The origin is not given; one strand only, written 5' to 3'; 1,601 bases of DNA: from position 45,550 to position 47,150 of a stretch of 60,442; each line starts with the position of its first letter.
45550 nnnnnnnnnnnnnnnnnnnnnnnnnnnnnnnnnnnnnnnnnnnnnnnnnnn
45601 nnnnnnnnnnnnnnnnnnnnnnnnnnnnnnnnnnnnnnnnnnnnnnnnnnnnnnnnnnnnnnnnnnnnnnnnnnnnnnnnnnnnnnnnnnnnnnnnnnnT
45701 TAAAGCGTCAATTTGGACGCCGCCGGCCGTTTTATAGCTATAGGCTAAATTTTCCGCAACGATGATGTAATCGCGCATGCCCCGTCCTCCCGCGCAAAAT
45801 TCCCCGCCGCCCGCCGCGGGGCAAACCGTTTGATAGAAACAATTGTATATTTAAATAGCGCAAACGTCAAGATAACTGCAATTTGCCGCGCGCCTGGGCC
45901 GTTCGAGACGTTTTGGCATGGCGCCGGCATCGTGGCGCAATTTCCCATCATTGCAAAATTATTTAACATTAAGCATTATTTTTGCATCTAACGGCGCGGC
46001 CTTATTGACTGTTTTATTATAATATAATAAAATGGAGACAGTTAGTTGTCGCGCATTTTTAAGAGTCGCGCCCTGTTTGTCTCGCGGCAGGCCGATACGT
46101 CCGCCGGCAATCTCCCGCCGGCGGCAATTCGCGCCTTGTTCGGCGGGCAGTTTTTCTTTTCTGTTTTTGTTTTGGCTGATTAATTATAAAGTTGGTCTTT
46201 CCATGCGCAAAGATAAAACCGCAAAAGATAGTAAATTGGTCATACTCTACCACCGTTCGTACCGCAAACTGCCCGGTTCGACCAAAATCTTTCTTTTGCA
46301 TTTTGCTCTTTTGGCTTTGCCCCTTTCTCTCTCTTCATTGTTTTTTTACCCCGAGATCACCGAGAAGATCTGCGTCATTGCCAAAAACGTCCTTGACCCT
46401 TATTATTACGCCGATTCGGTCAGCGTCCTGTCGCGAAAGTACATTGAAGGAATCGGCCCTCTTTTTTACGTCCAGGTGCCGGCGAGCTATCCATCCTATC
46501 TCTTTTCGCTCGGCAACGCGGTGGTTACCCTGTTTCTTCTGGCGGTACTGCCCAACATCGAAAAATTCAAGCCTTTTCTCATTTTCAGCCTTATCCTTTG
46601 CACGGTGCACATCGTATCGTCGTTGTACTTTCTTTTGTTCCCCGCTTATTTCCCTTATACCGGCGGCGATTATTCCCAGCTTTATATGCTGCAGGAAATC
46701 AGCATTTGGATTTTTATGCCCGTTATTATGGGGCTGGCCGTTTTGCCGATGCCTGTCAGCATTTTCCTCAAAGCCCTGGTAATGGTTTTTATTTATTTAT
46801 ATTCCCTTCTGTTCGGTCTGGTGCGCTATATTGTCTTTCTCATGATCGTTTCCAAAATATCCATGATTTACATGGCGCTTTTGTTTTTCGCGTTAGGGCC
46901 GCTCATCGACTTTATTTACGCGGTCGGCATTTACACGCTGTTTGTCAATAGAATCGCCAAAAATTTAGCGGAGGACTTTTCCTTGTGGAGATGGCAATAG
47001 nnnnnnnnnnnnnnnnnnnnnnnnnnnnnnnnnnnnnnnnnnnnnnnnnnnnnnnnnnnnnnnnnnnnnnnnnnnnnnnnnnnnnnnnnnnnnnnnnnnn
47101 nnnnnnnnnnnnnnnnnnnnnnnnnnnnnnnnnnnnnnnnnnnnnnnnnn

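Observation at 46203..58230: Candidate undescribed synthase-dependent exopolysaccharide system in a diderm Firmicute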

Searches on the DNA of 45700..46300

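Call 77: search_rna_families(source=window, start=45700, end=46300, threshold=evalue, max_evalue=1)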
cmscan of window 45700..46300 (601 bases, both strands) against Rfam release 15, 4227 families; matches with E-value up to 1: 1.
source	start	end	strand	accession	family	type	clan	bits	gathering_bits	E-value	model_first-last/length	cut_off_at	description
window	45999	46046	-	RF03386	mir-1994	Gene; miRNA;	-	18.1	47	0.72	1-66/66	no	mir-1994 microRNA precursor family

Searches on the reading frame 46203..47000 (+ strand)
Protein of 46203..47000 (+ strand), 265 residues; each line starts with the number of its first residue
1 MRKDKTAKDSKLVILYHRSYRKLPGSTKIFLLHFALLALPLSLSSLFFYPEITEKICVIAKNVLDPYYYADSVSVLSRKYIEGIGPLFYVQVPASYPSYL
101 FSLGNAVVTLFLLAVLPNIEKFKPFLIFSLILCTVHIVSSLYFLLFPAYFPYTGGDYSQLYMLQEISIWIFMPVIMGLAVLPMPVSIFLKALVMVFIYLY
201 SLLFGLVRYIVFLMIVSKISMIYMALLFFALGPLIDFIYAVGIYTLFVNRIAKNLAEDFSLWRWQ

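Call 4: search_protein_families(library=pfam, proteins=[window:46203-47000:+], max_evalue=0.01)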
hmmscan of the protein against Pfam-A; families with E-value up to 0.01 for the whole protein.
window:46203-47000:+ (265 aa): 0 families

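Call 5: search_protein_families(library=ncbifam, proteins=[window:46203-47000:+], max_evalue=0.01)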
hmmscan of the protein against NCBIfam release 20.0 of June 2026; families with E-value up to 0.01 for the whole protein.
window:46203-47000:+ (265 aa): 0 families

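Call 19: search_protein_families(library=pfam, proteins=[window:46203-47000:+], max_evalue=10)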
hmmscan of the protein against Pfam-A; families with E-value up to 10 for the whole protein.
window:46203-47000:+ (265 aa): 0 families

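Call 58: search_solved_structures(query=A4, max_evalue=10)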
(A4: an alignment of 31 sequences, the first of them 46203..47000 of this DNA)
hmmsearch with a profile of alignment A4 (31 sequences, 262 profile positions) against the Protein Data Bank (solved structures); distinct sequences matched with E-value up to 10: 0.

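Call 108: search_protein_families(library=pfam, alignment_id=A4, max_evalue=0.01)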
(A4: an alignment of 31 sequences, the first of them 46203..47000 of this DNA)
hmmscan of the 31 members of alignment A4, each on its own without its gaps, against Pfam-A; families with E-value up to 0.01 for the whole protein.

A. member 1, window:46203-47000:+ (265 aa): 0 families

B. families by the number of members that match (of 31 scanned): 1 family
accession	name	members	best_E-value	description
PF05241.17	EBP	1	0.0031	EXPERA (EXPanded EBP superfamily)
